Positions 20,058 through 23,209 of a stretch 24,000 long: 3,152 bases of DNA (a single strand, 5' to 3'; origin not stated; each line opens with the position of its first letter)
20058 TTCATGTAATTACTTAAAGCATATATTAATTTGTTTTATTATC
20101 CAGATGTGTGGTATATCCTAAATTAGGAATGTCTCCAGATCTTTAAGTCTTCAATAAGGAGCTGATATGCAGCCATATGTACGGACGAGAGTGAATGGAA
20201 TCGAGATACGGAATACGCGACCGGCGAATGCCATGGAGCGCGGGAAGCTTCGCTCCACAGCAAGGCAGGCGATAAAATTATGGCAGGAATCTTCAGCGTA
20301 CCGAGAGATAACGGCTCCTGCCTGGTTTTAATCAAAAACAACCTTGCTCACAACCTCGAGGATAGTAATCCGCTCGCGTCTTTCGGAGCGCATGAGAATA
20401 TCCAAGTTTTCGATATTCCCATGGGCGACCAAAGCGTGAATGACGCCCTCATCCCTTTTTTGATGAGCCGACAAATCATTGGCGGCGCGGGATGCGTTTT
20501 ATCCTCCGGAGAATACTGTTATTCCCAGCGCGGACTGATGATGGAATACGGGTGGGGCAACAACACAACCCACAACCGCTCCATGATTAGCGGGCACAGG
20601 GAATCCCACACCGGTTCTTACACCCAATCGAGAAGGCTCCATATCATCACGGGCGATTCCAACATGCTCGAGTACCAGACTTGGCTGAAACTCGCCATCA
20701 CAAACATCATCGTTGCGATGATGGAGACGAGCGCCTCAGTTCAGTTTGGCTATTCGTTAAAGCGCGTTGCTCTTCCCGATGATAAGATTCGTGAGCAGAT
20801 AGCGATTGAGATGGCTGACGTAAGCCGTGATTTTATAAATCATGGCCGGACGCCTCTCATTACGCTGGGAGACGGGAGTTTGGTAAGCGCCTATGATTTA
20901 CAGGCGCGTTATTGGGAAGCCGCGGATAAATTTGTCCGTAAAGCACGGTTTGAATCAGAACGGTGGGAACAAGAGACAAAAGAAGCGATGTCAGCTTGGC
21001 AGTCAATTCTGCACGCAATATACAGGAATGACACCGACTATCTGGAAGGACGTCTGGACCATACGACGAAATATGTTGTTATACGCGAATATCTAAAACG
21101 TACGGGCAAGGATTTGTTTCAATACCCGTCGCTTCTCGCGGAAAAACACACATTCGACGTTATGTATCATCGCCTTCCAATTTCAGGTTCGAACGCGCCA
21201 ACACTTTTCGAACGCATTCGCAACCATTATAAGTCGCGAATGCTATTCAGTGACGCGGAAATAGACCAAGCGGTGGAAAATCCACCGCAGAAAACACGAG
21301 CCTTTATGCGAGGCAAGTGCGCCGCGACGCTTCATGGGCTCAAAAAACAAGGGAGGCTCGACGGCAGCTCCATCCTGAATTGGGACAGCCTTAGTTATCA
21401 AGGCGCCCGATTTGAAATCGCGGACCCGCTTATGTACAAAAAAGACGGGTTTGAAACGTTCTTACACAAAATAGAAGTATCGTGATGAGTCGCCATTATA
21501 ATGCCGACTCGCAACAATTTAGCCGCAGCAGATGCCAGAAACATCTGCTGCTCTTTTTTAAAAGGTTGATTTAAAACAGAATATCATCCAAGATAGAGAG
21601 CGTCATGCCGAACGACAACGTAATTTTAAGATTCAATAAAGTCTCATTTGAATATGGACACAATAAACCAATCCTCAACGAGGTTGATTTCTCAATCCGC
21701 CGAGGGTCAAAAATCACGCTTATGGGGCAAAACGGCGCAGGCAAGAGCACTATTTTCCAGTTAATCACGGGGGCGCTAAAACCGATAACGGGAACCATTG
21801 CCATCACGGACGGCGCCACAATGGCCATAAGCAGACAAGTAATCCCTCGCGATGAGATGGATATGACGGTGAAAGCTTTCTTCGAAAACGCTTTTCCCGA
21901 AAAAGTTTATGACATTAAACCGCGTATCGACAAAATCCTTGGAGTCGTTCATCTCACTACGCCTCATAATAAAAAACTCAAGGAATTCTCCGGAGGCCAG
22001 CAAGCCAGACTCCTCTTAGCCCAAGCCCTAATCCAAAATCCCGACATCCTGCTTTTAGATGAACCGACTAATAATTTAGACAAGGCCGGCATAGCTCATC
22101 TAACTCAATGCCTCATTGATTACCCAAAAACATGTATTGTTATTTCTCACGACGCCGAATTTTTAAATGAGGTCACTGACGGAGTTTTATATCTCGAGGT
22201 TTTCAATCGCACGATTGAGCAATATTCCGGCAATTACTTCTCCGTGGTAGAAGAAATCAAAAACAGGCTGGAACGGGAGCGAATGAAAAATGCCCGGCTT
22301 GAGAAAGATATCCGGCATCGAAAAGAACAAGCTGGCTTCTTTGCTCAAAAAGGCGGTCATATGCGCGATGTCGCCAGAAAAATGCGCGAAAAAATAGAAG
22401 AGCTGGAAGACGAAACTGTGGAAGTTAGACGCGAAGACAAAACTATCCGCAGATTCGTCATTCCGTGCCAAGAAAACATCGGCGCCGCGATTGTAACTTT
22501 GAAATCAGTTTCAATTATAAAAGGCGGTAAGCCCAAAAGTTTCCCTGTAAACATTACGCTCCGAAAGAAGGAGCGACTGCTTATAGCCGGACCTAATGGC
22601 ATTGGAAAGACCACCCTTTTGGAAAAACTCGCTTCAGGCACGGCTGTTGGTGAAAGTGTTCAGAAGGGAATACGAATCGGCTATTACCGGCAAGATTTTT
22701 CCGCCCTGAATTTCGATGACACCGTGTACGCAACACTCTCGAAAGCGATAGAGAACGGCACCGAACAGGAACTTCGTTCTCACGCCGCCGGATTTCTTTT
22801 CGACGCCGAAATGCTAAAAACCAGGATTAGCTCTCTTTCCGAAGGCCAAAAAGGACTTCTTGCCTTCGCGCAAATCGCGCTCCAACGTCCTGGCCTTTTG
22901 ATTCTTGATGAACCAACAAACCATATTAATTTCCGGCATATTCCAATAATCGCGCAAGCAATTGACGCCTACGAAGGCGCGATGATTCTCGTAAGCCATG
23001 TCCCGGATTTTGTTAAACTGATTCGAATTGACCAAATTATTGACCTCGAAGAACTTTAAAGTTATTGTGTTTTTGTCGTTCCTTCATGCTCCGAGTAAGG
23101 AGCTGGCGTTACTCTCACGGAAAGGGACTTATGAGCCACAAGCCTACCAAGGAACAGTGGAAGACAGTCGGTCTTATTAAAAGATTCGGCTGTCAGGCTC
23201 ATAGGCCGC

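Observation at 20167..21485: Orphan Pup-ligase/deamidase (PafA/Dop) family gene in a small AT-rich genome, without pup, mpa or proteasome genes nearby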

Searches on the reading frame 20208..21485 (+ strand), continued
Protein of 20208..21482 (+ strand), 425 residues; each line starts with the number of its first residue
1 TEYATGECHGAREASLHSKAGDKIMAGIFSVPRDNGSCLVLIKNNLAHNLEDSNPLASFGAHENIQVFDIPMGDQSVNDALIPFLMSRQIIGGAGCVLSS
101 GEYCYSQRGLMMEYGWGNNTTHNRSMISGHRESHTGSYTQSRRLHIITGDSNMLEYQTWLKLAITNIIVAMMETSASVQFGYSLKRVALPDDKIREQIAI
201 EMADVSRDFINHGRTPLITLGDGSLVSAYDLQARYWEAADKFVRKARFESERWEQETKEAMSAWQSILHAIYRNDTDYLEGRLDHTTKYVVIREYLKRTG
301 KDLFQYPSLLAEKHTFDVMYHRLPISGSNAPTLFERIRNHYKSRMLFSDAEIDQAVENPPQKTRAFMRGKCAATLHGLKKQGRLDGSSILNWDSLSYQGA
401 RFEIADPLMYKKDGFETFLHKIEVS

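Call 55: find_encoding_contigs(protein=P0156, flank=10000, max_places=2)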
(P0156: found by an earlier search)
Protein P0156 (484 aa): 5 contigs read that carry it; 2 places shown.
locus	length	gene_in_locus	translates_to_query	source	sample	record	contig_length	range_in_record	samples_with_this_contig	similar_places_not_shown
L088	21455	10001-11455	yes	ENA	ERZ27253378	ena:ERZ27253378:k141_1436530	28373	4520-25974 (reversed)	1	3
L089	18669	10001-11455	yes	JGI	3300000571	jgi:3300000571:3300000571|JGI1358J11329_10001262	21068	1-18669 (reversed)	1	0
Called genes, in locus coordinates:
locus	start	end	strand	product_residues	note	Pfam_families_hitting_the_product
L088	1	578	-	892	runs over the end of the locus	PF07517:SecA_DEAD, PF01043:SecA_PP_bind, PF21090:P-loop_SecA, PF07516:SecA_SW, PF02810:SEC-C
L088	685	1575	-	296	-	-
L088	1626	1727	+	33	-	-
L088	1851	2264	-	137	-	PF02482:Ribosomal_S30AE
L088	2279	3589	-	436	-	PF01071:GARS_A, PF02843:GARS_C (weak)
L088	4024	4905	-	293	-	PF01565:FAD_binding_4, PF02873:MurB_C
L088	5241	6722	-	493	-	PF02366:PMT, PF16192:PMT_4TMC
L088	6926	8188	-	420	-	PF00595:PDZ, PF13180:PDZ_2, PF17820:PDZ_6, PF03572:Peptidase_S41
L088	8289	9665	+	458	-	PF01541:GIY-YIG (weak), PF27096:UvrC_M, PF02151:UVR, PF08459:UvrC_RNaseH_dom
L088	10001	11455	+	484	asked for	PF03136:Pup_ligase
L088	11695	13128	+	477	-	PF03136:Pup_ligase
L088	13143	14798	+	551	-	PF03136:Pup_ligase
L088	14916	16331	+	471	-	PF03136:Pup_ligase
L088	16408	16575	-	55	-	-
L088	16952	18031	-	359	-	PF00226:DnaJ, PF01556:DnaJ_C, PF00684:DnaJ_CXXCXGXG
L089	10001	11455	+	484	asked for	PF03136:Pup_ligase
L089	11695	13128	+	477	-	PF03136:Pup_ligase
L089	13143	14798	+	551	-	PF03136:Pup_ligase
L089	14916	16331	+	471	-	PF03136:Pup_ligase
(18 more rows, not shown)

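Call 58: find_related_loci(query=L005:8172-9596:+, collection=metagenome_contigs, flank=10000)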
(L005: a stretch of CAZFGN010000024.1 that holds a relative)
Query L005:8172-9596:+ (475 aa) in metagenome_contigs; peptide patterns used: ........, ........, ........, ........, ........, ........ (x = any residue, [..] = any of these).
107 stretches matched a pattern; 1 encode a relative of the query (tblastn E <= 1e-3); 1 distinct loci.
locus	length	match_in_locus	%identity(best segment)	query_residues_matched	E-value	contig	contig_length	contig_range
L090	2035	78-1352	32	51-465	3e-57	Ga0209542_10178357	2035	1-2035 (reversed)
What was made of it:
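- Tried and rejected: A metagenome scan with the intact ortholog found one distant relative only (call 58).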

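Call 63: find_encoding_contigs(protein=P0050, flank=8000, max_places=1)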
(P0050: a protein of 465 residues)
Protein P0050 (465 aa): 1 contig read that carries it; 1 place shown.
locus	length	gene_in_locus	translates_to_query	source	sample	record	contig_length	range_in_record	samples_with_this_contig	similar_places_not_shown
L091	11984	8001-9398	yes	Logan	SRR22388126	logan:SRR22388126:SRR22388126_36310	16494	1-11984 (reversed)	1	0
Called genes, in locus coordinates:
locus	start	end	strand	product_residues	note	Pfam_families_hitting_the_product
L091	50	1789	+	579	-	PF07728:AAA_5 (faint), PF00004:AAA, PF23902:AAA_lid_PRS2_C (weak), PF17862:AAA_lid_3, PF01434:Peptidase_M41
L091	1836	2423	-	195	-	PF01545:Cation_efflux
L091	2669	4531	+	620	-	PF00004:AAA, PF13401:AAA_22 (faint)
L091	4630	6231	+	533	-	PF03136:Pup_ligase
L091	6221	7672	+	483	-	PF03136:Pup_ligase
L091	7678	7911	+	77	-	-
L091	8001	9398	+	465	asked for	PF03136:Pup_ligase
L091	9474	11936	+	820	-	PF20437:LonC_helical, PF13654:AAA_32, PF20436:LonB_AAA-LID, PF05362:Lon_C (weak)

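Call 64: find_encoding_contigs(protein=P0011, flank=8000, max_places=1)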
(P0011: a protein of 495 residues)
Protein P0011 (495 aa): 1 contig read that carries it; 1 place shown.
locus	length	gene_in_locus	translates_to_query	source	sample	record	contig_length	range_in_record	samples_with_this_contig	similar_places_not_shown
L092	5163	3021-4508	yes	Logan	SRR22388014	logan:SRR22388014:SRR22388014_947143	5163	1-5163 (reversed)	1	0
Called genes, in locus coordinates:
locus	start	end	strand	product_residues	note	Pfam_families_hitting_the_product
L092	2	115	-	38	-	?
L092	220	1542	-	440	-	PF00595:PDZ (weak), PF13180:PDZ_2 (weak), PF17820:PDZ_6, PF03572:Peptidase_S41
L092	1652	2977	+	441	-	PF01541:GIY-YIG (weak), PF02151:UVR (faint), PF27096:UvrC_M, PF08459:UvrC_RNaseH_dom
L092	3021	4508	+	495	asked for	PF03136:Pup_ligase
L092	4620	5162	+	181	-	?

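Call 65: find_encoding_contigs(protein=P0022, flank=8000, max_places=1)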
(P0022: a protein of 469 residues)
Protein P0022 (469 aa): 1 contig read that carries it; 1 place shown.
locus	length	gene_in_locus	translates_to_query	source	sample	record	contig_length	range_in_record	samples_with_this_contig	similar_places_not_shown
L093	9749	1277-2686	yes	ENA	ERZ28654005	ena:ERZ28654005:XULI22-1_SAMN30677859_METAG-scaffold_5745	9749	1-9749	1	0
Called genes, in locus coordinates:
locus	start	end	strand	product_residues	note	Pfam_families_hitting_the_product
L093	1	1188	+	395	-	?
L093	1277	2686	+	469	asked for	PF03136:Pup_ligase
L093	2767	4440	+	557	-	PF03136:Pup_ligase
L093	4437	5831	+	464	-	PF03136:Pup_ligase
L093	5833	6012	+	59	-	-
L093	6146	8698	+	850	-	PF13654:AAA_32, PF20436:LonB_AAA-LID, PF05362:Lon_C (weak)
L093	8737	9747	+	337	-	?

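Call 72: search_protein_families(library=pfam, proteins=[L008:911-1735:+, L008:89-733:+, L008:3700-4284:-, L007:123-1013:-, L007:1218-3203:+, L007:14821-15285:+, L007:15406-15831:+, L007:15934-16455:-, L093:1-1188:+, L093:8737-9747:+], max_evalue=0.001)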
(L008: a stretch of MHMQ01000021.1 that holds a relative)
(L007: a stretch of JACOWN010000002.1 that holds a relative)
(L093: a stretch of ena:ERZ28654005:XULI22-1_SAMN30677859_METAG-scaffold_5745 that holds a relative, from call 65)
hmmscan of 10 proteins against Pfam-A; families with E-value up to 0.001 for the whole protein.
L008:911-1735:+ (274 aa): 0 families

L008:89-733:+ (214 aa): 0 families

L008:3700-4284:- (194 aa): 1 family
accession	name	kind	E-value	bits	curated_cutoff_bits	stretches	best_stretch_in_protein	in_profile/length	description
PF01545.26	Cation_efflux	-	2.9e-17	63.5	26.6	1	19-183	3-183/198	Cation efflux family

L007:123-1013:- (296 aa): 0 families

L007:1218-3203:+ (661 aa): 4 families
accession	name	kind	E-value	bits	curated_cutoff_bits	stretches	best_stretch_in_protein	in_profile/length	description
PF08298.17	AAA_PrkA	-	6.1e-171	568.7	25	1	35-397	1-358/358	PrkA AAA domain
PF06798.17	PrkA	-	1.8e-71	241.3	25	1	399-653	1-255/255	PrkA serine protein kinase C-terminal domain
PF13191.12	AAA_16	-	6.4e-05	24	32.6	1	94-178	1-79/167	AAA ATPase domain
PF07728.20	AAA_5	-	0.00013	22.4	22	0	124-159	3-38/139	AAA domain (dynein-related subfamily)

L007:14821-15285:+ (154 aa): 1 family
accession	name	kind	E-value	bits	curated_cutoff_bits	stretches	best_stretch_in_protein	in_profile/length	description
PF08719.17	NADAR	-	1.3e-28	100.7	35.1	1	11-149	1-163/163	NADAR domain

L007:15406-15831:+ (141 aa): 0 families

L007:15934-16455:- (173 aa): 1 family
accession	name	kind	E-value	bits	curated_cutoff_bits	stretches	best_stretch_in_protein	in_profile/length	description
PF02535.28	Zip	-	5.5e-37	128.1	35.1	1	23-168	172-322/323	ZIP Zinc transporter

L093:1-1188:+ (395 aa): 2 families
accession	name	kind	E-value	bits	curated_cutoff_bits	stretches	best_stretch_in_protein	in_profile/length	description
PF00004.35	AAA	-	1e-31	110.6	21.2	1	50-196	4-130/131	ATPase family associated with various cellular activities (AAA)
PF07724.20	AAA_2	-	0.00038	21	27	1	47-157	6-102/166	AAA domain (Cdc48 subfamily)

L093:8737-9747:+ (337 aa): 0 families

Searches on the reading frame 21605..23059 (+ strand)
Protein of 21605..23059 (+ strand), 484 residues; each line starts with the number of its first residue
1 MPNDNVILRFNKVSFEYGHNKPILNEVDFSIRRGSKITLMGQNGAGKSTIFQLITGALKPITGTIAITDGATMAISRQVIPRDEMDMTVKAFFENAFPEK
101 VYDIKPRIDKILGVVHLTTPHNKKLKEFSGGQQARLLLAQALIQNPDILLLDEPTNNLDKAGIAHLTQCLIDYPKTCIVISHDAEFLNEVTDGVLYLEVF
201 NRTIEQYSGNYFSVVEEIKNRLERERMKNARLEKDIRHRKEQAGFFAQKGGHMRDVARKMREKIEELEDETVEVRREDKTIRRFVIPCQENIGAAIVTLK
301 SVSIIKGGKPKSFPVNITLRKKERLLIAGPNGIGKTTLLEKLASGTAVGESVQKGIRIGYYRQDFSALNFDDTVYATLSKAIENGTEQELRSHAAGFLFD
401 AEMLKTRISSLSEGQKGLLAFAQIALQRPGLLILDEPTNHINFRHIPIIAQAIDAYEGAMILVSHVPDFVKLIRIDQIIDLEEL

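Call 8: search_protein_families(library=pfam, proteins=[window:21605-23059:+], max_evalue=0.001)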
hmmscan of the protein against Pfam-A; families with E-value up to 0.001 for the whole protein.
window:21605-23059:+ (484 aa): 19 families
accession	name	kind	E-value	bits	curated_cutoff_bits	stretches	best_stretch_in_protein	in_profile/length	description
PF00005.33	ABC_tran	-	1.4e-45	155.7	25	2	24-156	1-137/137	ABC transporter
PF13304.12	AAA_21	-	2e-16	61.4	27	1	405-465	232-298/304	AAA domain, putative AbiEii toxin, Type IV TA system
PF02463.25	SMC_N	-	1.5e-10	41.4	40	0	126-191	135-206/220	RecF/RecN/SMC N terminal domain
PF13476.12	AAA_23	-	7.8e-08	33.6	27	0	326-373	23-70/201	AAA domain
PF13555.12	AAA_29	-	2e-07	31.1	27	0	27-51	15-39/61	P-loop containing region of AAA domain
PF13401.12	AAA_22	-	1.3e-06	29.2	27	0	325-436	8-92/130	AAA domain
PF03193.22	RsgA_GTPase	-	2.9e-06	27.6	30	0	33-67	106-139/174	RsgA GTPase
PF13481.12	AAA_25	-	1.1e-05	25.5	27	0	319-353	30-64/195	AAA domain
PF05729.18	NACHT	-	1.5e-05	25.3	26.7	0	325-354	3-32/167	NACHT domain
PF13191.12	AAA_16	-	2.1e-05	25.5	32.6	0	323-434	25-138/167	AAA ATPase domain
PF20720.3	nSTAND3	-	5e-05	23.5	27.2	0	319-344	14-39/155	Novel STAND NTPase 3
PF03266.21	NTPase_1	-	5.5e-05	23.5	23.9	0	324-364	1-41/168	NTPase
PF13479.12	AAA_24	-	7.8e-05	23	27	0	322-342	2-22/195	AAA domain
PF01926.29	MMR_HSR1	-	0.00027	21.4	21.9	0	36-67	1-31/113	50S ribosome-binding GTPase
PF12848.13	ABC_tran_Xtn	-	0.00038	20.9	25.9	1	198-279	2-81/85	ABC transporter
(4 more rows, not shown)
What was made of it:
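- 21605..23059 (+): ABC-F type double-ATPase, the downstream neighbour. It is not a partner of any known pupylation system. Call 8.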

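Call 77: find_encoding_contigs(protein=window:21605-23059:+, flank=10000, max_places=3)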
Protein window:21605-23059:+ (484 aa): no gene with exactly this product is on record in the collection.
